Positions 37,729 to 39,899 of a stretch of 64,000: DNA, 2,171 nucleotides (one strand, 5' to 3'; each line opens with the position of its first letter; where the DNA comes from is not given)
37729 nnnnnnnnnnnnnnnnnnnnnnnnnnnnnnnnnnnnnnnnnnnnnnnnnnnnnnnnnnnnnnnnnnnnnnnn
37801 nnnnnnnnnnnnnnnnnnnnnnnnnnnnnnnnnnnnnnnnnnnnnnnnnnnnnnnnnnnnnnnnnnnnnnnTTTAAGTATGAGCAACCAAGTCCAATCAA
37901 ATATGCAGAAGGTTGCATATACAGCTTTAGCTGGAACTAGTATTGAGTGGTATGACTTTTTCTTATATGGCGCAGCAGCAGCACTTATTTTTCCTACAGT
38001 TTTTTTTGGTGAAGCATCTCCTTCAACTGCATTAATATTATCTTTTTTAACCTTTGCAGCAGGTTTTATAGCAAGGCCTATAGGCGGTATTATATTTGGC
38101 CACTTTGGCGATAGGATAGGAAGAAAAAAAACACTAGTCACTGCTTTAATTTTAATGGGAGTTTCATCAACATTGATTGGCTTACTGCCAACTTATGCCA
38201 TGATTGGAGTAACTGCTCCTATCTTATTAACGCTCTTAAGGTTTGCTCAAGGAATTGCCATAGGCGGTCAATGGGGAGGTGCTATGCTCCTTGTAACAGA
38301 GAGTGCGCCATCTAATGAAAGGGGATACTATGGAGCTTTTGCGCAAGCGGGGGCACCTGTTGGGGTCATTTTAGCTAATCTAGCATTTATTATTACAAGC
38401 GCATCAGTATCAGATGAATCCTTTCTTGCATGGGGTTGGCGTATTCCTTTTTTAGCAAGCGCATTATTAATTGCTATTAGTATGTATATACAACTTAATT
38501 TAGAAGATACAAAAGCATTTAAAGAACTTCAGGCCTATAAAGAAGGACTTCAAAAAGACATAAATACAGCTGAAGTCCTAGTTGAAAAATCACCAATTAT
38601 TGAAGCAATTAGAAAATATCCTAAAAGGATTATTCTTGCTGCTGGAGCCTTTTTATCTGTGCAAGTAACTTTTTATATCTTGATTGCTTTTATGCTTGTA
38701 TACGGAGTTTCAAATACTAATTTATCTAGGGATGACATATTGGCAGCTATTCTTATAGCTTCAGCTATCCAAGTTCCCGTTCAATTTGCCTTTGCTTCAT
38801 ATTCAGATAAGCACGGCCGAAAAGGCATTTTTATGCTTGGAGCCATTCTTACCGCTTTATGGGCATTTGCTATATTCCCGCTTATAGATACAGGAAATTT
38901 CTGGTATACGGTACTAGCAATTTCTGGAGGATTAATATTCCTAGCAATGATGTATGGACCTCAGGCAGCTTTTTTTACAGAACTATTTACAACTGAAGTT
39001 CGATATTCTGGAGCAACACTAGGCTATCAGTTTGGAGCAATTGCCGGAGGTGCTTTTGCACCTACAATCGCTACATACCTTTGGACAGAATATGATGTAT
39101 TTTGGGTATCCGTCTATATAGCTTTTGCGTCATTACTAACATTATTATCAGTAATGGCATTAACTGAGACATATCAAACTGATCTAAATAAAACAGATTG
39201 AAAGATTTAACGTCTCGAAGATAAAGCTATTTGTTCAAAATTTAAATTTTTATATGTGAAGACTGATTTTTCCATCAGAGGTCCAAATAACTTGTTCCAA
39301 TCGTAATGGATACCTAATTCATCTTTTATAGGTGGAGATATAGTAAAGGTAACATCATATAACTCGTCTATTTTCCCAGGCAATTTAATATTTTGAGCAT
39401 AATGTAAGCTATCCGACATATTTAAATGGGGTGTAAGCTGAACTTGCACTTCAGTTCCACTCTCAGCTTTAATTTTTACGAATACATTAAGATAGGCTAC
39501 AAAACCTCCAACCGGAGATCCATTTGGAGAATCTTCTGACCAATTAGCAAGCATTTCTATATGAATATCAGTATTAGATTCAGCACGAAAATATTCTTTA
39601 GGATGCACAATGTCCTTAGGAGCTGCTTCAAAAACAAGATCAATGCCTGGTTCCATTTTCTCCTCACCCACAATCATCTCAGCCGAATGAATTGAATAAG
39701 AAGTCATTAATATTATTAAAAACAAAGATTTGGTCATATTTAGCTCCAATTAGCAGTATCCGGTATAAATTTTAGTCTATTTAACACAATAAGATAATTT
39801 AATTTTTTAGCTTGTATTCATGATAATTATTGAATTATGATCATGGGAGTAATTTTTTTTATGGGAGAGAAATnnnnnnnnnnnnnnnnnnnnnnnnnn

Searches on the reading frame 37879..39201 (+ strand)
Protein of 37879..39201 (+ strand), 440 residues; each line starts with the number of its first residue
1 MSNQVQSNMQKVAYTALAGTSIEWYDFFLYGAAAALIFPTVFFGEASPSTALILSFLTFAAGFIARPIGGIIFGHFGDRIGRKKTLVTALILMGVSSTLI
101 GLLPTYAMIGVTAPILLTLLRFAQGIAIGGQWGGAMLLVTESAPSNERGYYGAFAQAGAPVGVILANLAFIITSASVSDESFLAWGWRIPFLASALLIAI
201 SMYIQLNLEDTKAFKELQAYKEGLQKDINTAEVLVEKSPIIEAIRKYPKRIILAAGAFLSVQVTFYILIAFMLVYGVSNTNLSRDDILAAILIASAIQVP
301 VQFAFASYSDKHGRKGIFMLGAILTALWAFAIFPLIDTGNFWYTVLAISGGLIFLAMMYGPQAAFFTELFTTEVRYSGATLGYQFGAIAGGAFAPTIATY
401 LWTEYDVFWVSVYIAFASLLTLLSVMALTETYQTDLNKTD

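Call 84: search_protein_families(library=pfam, proteins=[window:37879-39201:+], max_evalue=0.0001)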
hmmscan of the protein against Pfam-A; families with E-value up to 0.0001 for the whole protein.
window:37879-39201:+ (440 aa): 2 families
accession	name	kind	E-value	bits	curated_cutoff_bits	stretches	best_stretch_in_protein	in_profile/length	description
PF00083.30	Sugar_tr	-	1.1e-30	107.3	22.3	1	14-436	4-445/452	Sugar (and other) transporter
PF07690.21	MFS_1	-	2.3e-30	106.2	33.4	1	28-375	6-328/347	Major Facilitator Superfamily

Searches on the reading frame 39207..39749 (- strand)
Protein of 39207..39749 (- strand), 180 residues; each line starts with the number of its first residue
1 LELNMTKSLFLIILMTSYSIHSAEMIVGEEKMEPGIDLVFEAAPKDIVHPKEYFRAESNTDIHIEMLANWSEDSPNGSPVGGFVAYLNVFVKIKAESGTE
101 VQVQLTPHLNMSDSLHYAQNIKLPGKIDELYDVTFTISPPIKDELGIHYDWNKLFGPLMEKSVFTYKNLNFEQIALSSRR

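Call 19: search_protein_families(library=pfam, proteins=[window:39207-39749:-], max_evalue=0.001)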
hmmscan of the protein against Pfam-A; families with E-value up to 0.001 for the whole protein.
window:39207-39749:- (180 aa): 1 family
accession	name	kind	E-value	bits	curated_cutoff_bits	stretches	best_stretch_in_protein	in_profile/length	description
PF10634.15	Iron_transport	-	3.9e-28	99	21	1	23-171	3-148/150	Fe2+ transport protein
